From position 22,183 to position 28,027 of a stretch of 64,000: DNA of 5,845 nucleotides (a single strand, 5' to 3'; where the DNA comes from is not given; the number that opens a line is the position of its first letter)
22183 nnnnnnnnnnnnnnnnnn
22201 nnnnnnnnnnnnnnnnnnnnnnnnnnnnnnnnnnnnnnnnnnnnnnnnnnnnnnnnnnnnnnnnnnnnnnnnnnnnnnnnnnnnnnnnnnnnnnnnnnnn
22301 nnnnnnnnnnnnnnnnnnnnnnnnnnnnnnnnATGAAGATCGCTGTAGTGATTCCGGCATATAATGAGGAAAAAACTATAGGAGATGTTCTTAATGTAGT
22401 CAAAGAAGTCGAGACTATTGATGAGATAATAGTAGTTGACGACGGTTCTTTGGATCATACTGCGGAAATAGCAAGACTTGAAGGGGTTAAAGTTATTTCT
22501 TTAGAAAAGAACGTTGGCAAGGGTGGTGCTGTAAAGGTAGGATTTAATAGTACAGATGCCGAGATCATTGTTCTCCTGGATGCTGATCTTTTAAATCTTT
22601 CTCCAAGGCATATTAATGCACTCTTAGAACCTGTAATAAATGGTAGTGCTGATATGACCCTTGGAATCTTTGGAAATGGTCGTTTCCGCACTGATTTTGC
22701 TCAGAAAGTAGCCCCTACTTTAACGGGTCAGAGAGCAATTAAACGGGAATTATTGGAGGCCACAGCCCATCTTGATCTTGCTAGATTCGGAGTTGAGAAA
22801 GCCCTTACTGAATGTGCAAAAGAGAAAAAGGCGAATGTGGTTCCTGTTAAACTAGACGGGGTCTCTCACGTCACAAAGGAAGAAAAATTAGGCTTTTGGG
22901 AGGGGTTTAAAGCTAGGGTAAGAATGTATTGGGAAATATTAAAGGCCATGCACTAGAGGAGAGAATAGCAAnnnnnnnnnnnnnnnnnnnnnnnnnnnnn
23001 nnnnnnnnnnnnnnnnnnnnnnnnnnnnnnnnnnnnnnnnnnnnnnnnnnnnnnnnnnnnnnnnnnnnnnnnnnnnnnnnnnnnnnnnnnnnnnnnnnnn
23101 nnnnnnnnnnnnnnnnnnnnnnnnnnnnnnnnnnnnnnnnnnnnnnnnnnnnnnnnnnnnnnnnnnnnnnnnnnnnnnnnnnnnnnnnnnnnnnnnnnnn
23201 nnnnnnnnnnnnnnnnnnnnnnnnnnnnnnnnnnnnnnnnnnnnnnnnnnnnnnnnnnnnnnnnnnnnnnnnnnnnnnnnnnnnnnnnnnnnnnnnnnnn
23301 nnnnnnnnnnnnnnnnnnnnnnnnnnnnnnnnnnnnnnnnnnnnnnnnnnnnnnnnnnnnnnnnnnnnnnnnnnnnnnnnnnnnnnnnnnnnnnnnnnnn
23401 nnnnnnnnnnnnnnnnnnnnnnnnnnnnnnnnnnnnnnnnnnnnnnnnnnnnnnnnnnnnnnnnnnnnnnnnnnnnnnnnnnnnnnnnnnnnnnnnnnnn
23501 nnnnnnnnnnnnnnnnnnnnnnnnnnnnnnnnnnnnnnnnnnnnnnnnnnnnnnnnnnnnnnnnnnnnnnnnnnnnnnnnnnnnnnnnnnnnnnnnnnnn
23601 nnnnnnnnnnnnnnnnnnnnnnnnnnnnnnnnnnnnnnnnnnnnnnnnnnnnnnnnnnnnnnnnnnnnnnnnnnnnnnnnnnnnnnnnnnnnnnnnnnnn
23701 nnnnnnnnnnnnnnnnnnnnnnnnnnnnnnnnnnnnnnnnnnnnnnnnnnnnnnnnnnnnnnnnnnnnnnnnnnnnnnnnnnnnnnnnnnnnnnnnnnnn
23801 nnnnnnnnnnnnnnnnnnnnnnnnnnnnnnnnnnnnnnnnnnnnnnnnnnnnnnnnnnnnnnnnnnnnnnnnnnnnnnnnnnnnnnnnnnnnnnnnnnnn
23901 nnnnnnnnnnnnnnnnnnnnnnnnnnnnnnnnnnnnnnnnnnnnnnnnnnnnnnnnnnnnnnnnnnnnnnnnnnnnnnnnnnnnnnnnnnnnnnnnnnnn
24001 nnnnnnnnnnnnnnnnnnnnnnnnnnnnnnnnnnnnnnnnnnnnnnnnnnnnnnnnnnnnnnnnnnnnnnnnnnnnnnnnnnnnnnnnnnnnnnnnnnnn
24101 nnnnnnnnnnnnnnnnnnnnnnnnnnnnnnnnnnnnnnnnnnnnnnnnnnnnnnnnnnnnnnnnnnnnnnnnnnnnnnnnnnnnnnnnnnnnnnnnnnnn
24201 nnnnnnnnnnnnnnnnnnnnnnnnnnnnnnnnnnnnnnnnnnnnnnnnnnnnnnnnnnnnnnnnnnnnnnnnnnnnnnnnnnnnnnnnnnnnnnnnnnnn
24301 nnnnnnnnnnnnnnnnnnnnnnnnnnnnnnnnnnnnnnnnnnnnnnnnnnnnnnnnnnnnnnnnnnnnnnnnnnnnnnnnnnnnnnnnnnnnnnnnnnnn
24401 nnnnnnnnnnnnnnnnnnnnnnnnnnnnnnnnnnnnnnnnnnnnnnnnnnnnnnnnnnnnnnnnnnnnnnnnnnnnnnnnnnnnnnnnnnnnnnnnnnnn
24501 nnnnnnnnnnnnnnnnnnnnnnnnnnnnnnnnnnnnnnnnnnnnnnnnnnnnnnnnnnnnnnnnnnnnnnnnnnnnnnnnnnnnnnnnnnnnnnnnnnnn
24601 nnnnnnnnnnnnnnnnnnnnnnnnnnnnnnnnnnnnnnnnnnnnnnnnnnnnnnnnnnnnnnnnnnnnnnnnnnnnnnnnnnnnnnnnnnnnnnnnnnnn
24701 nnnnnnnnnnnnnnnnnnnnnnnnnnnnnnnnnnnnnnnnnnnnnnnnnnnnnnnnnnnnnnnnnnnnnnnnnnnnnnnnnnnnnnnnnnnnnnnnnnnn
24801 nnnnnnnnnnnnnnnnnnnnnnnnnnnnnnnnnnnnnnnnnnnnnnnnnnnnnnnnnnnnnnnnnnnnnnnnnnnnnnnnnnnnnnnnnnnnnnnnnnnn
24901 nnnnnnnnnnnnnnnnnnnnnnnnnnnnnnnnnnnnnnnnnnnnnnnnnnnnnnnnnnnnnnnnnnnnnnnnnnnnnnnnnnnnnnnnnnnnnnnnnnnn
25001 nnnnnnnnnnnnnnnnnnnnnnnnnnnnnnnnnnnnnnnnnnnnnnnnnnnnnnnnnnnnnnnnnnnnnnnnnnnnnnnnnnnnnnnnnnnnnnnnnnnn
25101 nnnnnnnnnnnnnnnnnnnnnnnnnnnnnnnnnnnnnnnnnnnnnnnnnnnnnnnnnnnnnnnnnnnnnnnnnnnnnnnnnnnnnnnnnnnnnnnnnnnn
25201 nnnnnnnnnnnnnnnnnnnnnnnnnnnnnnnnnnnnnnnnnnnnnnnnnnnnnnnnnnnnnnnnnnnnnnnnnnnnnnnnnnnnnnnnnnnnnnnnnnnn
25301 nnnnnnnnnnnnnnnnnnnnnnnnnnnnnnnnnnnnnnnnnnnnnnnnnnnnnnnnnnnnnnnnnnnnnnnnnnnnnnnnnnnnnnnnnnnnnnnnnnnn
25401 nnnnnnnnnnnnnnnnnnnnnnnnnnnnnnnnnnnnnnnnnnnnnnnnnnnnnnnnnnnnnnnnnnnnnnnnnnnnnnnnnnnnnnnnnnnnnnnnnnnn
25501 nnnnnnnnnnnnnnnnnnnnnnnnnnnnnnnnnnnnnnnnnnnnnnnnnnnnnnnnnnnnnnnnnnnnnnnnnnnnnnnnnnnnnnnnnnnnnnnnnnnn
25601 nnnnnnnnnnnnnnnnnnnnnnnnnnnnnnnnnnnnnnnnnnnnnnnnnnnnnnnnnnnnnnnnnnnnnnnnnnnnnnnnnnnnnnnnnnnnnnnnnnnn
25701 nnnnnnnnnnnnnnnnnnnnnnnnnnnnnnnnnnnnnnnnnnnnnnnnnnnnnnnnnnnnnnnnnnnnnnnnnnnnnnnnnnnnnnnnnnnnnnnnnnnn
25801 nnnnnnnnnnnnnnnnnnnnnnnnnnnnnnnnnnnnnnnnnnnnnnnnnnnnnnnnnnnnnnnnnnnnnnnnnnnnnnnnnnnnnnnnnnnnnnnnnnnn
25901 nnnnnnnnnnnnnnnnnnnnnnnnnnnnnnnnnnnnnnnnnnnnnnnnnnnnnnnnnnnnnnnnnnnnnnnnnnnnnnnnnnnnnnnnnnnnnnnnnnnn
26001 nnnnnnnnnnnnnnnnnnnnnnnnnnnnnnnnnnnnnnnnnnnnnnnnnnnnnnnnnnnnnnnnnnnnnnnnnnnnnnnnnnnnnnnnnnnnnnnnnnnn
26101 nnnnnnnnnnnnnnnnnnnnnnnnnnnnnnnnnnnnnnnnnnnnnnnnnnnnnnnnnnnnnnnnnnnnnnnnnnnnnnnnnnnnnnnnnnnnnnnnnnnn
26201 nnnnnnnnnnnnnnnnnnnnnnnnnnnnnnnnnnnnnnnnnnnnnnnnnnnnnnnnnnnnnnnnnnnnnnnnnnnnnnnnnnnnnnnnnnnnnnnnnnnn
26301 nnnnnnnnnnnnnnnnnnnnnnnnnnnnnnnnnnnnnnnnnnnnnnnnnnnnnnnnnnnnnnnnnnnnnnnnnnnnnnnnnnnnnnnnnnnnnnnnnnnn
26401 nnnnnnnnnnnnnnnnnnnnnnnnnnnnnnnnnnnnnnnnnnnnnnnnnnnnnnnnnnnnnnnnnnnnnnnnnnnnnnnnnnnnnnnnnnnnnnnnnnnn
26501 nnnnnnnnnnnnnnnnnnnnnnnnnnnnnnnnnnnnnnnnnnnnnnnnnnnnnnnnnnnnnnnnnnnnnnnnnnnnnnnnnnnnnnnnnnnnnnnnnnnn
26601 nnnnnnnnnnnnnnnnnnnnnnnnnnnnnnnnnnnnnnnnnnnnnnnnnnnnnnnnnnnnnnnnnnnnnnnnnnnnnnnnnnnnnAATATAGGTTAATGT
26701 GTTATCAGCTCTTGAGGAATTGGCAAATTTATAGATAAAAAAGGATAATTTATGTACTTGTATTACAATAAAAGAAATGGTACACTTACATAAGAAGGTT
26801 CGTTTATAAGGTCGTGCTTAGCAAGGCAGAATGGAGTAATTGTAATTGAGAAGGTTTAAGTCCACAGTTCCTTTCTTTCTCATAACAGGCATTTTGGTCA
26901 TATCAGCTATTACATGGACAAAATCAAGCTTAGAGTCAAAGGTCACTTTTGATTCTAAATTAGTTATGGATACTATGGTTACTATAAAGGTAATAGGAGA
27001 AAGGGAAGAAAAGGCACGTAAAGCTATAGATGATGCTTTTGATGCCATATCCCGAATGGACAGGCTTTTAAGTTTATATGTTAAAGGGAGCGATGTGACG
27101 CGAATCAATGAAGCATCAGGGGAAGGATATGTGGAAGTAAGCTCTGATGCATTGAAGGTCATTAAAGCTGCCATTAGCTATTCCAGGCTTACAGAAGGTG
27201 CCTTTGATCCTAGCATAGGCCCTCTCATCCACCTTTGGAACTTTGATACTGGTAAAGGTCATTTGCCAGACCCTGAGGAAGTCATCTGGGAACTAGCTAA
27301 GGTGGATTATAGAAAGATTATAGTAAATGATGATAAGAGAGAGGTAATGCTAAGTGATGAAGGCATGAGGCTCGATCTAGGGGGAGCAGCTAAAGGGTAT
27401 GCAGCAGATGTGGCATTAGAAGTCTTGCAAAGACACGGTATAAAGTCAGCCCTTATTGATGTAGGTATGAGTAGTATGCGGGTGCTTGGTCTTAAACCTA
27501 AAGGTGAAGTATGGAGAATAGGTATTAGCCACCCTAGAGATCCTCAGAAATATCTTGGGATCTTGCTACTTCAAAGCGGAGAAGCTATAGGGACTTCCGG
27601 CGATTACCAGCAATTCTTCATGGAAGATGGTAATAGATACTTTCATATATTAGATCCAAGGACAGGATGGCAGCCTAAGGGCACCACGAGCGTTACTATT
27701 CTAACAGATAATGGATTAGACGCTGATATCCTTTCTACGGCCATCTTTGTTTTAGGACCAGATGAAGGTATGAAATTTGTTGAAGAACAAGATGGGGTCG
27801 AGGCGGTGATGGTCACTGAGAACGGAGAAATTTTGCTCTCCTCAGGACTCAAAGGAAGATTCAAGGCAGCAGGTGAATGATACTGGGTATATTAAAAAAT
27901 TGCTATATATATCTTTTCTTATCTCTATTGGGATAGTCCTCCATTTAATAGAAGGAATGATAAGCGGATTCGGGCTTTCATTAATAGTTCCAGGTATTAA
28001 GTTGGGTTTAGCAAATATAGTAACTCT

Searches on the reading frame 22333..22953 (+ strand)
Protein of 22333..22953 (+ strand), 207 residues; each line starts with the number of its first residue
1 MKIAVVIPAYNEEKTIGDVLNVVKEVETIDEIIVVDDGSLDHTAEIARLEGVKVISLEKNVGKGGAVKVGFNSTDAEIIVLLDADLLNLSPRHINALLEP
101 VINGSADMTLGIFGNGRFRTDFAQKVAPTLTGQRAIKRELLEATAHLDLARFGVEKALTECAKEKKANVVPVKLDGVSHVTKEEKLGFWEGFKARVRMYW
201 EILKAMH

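Call 19: search_protein_families(library=ncbifam, proteins=[window:22333-22953:+], max_evalue=0.00001)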
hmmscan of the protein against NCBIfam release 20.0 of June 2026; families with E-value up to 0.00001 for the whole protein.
window:22333-22953:+ (207 aa): 13 families
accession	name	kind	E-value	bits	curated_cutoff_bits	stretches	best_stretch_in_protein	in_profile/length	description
TIGR04182.1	glyco_TIGR04182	equivalog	9.4e-26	90.9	325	1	3-111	2-107/293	S-layer glycoprotein N-glycosyltransferase AglJ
NF010496.0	PRK13915.1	equivalog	3.1e-22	79.1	262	1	2-103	32-144/307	glucosyl-3-phosphoglycerate synthase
TIGR04283.1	glyco_like_mftF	equivalog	5.9e-16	58.7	182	1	3-103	1-98/221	TIGR04283 family arsenosugar biosynthesis glycosyltransferase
NF058614.1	PPMAGASynPpgS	equivalog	1.4e-15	57.3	370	1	4-180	3-175/226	polyprenyl-phospho-N-acetylgalactosaminyl synthase PpgS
TIGR03937.1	PgaC_IcaA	equivalog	4.8e-14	52.1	422.3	1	2-120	46-167/407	poly-beta-1,6-N-acetyl-D-glucosamine synthase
NF007986.1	PRK10714.1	equivalog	7.9e-13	48.1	529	1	2-103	7-117/316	undecaprenyl-phosphate 4-deoxy-4-formamido-L-arabinose transferase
NF047588.1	GlcsyltransPgfSStrep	equivalog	6.5e-12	45.3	500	1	1-100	1-109/308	glycosyltransferase PgfS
NF041391.1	DPhHxTase_Halo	equivalog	7.7e-12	44.6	375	1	9-86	3-79/213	dolichyl-phosphate hexose transferase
TIGR03965.1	mycofact_glyco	equivalog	5.9e-11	41.9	280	1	2-88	75-167/467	mycofactocin biosynthesis glycosyltransferase MftF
NF041875.1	EPS_EpsD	equivalog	9.1e-09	35.1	370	1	4-111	2-114/325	exopolysaccharide biosynthesis glycosyltransferase EpsD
NF047683.1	TeichurnBiosyTuaG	equivalog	1.7e-07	31.1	400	1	2-85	7-96/252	teichuronic acid biosynthesis protein TuaG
NF007482.0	PRK10073.1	equivalog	2.4e-07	30.1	423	1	2-108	7-117/334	glycosyltransferase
NF041865.1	EpsU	equivalog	9.8e-06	24.8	700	0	2-97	40-143/394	exopolysaccharide biosynthesis GT2 family glycosyltransferase EpsU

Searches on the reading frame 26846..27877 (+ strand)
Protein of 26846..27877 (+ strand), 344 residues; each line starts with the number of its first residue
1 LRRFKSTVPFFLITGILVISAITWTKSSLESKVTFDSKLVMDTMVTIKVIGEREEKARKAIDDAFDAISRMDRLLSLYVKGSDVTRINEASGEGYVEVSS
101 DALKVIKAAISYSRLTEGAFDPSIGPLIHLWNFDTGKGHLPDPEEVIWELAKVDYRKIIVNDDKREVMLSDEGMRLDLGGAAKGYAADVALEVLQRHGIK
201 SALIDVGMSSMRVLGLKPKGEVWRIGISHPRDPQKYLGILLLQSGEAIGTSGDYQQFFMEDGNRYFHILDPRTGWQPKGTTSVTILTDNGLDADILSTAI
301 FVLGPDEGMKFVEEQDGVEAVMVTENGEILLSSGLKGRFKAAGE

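Call 19: search_protein_families(library=ncbifam, proteins=[window:26846-27877:+], max_evalue=0.00001)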
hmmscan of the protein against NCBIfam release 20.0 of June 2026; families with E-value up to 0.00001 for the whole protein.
window:26846-27877:+ (344 aa): 1 family
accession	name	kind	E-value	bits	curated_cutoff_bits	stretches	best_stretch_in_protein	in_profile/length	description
NF007774.0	PRK10461.1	equivalog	5.3e-40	137.4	498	1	29-329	31-333/351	FAD:protein FMN transferase ApbE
